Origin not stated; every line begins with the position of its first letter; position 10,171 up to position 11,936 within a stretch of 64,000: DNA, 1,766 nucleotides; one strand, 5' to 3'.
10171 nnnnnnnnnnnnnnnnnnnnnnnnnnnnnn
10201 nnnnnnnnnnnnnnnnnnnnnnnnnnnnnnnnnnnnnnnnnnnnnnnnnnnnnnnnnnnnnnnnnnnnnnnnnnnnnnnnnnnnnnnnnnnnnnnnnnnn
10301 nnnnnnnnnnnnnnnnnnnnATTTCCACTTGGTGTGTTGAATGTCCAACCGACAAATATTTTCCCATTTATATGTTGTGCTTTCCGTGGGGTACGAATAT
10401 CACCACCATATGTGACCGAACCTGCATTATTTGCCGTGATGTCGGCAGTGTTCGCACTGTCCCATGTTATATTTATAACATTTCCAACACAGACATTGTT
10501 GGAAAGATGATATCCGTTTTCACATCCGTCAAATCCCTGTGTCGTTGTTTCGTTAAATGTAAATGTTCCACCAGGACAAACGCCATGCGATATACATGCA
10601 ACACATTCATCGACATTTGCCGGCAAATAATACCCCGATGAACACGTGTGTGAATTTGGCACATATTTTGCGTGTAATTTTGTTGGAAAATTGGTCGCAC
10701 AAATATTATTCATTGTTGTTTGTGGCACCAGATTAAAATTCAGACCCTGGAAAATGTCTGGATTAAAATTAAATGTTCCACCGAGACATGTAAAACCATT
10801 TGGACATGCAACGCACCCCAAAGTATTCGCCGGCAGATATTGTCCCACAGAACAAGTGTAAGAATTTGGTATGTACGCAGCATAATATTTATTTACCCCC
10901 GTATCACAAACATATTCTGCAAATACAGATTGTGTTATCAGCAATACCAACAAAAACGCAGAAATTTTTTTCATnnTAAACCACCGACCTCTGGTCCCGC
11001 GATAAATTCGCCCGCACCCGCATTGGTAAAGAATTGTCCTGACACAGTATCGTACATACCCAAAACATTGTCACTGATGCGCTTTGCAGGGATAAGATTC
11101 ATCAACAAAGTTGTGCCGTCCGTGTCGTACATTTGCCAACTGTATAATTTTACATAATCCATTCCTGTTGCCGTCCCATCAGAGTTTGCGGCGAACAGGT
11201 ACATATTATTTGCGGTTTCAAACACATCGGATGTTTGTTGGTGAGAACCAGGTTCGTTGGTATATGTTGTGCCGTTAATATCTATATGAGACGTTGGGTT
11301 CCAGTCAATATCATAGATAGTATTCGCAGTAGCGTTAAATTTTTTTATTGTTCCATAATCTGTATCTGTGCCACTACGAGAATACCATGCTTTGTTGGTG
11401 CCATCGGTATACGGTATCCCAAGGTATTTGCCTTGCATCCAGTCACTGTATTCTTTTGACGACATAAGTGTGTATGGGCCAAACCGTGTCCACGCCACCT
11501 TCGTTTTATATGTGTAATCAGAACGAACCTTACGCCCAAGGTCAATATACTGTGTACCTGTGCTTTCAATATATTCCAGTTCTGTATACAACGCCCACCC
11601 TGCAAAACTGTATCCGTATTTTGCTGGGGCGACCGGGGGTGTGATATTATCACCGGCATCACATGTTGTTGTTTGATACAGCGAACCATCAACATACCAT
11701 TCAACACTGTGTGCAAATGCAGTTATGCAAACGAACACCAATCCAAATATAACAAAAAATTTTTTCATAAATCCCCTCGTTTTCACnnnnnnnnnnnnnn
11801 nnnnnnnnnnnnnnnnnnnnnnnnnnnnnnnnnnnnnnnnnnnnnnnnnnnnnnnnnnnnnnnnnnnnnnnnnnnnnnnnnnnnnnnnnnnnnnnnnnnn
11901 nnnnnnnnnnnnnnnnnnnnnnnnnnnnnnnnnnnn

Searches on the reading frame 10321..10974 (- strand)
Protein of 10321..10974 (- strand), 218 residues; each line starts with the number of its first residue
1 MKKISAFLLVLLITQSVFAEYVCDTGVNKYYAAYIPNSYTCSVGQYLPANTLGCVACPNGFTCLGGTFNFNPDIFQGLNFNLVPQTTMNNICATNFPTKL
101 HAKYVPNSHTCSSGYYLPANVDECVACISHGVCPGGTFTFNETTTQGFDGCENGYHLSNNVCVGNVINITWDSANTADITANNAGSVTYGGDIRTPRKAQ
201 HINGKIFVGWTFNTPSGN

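Call 86: search_protein_families(library=pfam, proteins=[window:10321-10974:-], max_evalue=0.01)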
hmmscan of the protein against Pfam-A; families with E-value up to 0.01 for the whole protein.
window:10321-10974:- (218 aa): 1 family
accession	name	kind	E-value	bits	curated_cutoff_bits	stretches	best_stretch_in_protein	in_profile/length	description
PF24634.1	DUF7631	-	0.00041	21.2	27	0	51-70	3-19/50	Domain of unknown function (DUF7631)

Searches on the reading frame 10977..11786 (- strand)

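Call 86: search_protein_families(library=pfam, proteins=[window:10977-11786:-], max_evalue=0.01)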
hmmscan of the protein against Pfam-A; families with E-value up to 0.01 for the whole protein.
window:10977-11786:- (270 aa): 1 family
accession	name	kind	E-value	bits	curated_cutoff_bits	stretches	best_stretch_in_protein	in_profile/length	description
PF09479.16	Flg_new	-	0.00017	22.1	27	1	33-69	8-43/65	Listeria-Bacteroides repeat domain (List_Bact_rpt)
